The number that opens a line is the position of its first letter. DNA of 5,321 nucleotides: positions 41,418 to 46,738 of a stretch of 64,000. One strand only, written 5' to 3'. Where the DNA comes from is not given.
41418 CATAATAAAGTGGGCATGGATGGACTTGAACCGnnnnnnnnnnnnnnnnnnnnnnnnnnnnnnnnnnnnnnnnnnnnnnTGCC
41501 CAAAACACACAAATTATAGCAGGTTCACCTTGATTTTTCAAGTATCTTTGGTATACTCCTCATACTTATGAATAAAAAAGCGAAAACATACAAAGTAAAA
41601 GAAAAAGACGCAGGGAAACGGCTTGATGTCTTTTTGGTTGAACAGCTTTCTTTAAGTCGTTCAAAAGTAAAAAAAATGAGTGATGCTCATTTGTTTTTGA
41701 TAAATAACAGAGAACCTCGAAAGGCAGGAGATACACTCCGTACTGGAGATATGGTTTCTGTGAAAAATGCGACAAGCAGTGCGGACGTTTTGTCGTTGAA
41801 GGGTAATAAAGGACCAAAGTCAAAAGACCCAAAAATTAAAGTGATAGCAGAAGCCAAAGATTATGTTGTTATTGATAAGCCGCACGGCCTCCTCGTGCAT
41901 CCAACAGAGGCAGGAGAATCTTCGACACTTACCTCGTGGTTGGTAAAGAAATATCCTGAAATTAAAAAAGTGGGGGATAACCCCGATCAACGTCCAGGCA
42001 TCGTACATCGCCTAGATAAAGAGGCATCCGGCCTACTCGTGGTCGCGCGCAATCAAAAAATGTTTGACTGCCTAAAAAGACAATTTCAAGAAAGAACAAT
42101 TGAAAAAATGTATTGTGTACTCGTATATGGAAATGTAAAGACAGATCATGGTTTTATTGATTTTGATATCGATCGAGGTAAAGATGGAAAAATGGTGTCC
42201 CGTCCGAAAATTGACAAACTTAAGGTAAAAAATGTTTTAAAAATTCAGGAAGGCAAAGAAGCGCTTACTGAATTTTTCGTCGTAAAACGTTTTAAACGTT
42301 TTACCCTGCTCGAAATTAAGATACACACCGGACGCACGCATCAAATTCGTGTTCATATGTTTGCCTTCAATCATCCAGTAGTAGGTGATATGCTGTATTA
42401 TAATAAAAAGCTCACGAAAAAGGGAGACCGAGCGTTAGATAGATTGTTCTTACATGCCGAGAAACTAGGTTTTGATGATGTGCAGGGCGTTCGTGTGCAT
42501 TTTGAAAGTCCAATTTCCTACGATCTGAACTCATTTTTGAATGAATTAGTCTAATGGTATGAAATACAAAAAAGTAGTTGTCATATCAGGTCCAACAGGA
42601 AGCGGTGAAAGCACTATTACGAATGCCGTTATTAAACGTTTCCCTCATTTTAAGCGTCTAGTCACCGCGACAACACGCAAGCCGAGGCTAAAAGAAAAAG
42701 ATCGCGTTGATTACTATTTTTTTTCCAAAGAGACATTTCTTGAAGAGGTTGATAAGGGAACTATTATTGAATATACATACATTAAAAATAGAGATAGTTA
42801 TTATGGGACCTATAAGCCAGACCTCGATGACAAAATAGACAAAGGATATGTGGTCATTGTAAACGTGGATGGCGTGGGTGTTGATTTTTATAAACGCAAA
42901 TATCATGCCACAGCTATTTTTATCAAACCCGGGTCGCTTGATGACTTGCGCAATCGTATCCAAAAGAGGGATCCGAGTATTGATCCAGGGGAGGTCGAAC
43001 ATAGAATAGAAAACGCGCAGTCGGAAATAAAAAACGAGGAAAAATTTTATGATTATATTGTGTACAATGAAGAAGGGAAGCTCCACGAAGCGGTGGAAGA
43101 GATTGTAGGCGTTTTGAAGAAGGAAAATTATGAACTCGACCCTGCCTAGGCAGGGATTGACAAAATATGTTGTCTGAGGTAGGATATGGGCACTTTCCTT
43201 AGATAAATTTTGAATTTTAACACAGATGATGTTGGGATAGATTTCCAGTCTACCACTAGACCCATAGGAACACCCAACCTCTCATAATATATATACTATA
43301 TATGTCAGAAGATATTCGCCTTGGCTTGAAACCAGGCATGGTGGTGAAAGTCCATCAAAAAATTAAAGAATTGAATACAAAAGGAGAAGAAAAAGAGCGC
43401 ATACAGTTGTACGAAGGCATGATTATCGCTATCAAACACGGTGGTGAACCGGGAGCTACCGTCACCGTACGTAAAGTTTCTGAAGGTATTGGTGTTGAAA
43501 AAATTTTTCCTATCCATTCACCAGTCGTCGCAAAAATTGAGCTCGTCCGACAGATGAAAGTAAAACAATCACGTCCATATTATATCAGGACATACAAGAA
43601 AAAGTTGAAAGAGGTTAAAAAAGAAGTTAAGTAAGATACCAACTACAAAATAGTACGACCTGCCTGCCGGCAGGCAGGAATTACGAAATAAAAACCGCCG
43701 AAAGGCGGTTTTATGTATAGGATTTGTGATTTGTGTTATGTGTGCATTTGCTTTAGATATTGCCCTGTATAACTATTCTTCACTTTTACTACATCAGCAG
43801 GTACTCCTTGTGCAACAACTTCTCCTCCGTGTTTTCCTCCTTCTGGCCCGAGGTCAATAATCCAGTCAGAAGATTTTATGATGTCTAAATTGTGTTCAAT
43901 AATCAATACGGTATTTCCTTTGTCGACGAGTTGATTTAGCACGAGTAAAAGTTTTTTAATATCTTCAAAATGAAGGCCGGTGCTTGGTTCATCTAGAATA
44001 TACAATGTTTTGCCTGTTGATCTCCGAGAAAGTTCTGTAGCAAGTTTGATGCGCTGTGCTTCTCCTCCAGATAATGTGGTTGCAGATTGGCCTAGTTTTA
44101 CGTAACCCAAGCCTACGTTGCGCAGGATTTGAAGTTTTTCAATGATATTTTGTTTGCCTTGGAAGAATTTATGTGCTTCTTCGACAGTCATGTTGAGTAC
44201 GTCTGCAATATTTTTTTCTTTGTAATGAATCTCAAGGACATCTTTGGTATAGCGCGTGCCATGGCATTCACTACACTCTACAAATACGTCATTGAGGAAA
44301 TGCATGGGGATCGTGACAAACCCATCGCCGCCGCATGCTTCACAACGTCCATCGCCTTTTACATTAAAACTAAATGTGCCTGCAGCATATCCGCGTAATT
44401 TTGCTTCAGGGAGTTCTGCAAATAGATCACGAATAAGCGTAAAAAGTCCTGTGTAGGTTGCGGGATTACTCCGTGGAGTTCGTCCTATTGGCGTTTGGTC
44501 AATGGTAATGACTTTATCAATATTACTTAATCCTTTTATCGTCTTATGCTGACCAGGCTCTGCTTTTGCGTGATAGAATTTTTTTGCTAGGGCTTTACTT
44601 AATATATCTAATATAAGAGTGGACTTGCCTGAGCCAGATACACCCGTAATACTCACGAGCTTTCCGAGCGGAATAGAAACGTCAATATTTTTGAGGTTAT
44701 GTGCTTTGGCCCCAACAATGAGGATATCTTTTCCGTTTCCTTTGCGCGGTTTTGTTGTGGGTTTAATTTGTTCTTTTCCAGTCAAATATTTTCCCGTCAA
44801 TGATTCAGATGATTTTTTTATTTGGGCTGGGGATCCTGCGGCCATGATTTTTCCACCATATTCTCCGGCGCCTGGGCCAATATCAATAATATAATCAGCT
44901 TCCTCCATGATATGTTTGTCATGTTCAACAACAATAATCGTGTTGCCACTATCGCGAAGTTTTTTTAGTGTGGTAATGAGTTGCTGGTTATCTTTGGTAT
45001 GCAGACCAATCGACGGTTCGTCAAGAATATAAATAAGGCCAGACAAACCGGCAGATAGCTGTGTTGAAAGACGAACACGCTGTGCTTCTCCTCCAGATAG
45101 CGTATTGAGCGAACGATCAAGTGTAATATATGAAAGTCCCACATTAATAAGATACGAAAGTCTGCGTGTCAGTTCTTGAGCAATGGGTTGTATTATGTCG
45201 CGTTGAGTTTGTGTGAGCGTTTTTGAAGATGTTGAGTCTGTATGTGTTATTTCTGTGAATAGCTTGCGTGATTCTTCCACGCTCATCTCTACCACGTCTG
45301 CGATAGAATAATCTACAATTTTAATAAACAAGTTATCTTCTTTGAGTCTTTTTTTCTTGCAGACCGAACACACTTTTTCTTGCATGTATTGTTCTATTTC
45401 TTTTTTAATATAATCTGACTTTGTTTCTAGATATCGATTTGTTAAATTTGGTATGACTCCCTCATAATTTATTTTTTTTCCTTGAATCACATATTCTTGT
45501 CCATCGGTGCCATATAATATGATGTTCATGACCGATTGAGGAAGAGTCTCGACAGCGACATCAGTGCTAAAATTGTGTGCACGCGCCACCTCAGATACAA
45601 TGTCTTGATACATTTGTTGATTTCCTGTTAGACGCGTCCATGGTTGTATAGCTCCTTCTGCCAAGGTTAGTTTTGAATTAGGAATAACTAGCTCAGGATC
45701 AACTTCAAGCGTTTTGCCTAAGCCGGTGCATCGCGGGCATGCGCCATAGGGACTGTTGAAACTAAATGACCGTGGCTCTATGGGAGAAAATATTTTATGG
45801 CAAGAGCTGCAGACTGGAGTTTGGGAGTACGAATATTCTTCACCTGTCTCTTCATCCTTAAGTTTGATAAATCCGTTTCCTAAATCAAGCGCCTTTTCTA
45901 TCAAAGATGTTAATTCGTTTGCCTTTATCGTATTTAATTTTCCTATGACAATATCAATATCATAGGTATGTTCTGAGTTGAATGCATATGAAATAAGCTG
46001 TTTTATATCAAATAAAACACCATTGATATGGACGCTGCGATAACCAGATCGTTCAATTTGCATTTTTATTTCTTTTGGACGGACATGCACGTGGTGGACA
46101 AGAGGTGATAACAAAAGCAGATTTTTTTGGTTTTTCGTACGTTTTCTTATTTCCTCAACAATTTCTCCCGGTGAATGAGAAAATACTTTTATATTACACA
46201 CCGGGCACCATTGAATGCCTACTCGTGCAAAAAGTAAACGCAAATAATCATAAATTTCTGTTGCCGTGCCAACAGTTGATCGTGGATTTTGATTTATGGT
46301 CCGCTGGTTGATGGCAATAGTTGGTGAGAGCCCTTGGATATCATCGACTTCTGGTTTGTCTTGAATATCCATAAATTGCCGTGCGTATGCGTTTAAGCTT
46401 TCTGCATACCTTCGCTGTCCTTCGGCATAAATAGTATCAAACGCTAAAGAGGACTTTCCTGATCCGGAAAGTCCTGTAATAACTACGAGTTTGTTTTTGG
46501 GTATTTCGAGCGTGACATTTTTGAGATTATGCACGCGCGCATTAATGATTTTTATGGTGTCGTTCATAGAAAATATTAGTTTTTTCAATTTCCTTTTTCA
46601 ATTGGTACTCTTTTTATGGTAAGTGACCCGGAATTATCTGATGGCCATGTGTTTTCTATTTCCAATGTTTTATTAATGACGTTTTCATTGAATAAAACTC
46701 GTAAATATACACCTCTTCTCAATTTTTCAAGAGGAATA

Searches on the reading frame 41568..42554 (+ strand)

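Call 58: search_protein_families(library=pfam, proteins=[window:41568-42554:+], max_evalue=0.0001)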
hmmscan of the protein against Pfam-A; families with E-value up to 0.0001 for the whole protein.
window:41568-42554:+ (328 aa): 1 family
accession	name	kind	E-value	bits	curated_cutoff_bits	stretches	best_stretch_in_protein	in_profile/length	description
PF00849.27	PseudoU_synth_2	-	4.9e-36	124.7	26.8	1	98-264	1-150/152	RNA pseudouridylate synthase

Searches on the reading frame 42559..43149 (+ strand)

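Call 59: search_protein_families(library=pfam, proteins=[window:42559-43149:+], max_evalue=0.0001)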
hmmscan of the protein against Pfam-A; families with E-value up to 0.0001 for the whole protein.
window:42559-43149:+ (196 aa): 1 family
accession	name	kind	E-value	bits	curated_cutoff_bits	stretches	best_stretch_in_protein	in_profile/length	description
PF00625.27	Guanylate_kin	-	1e-29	104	25.2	1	4-187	2-180/182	Guanylate kinase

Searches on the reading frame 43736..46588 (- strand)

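Call 59: search_protein_families(library=pfam, proteins=[window:43736-46588:-], max_evalue=0.0001)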
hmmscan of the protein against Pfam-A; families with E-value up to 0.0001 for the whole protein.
window:43736-46588:- (950 aa): 14 families
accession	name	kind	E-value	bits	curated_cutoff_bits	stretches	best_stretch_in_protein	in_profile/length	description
PF17755.6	UvrA_DNA-bind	-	2.9e-27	95.6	23.2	1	297-400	1-110/110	UvrA DNA-binding domain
PF00005.33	ABC_tran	-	7.6e-24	85.3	25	0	793-869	67-136/137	ABC transporter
PF02463.25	SMC_N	-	2.7e-12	47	40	0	354-570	99-211/220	RecF/RecN/SMC N terminal domain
PF17760.6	UvrA_inter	-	4.8e-12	46.2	23.3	1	139-245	2-107/109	UvrA interaction domain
PF13555.12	AAA_29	-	5.8e-08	32.8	27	0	642-659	22-39/61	P-loop containing region of AAA domain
PF13191.12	AAA_16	-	2.9e-07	31.6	32.6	0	641-699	23-64/167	AAA ATPase domain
PF03193.22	RsgA_GTPase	-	7e-07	29.7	30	0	606-684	70-149/174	RsgA GTPase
PF13304.12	AAA_21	-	3.8e-06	27.6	27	0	839-895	238-294/304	AAA domain, putative AbiEii toxin, Type IV TA system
PF13173.12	AAA_14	-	8.3e-06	26.3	27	0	643-670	3-31/129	AAA domain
PF20720.3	nSTAND3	-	1e-05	25.7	27.2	0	29-55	14-40/155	Novel STAND NTPase 3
PF20703.3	nSTAND1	-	1.5e-05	25.3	27.1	0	18-58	19-59/379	Novel STAND NTPase 1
PF13401.12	AAA_22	-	3.4e-05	24.6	27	0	644-669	7-32/130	AAA domain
PF13481.12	AAA_25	-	4e-05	23.8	27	0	638-666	29-57/195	AAA domain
PF25199.1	nSTAND_NTPase5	-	6.1e-05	23.3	34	0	643-669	42-68/145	Novel STAND NTPase 5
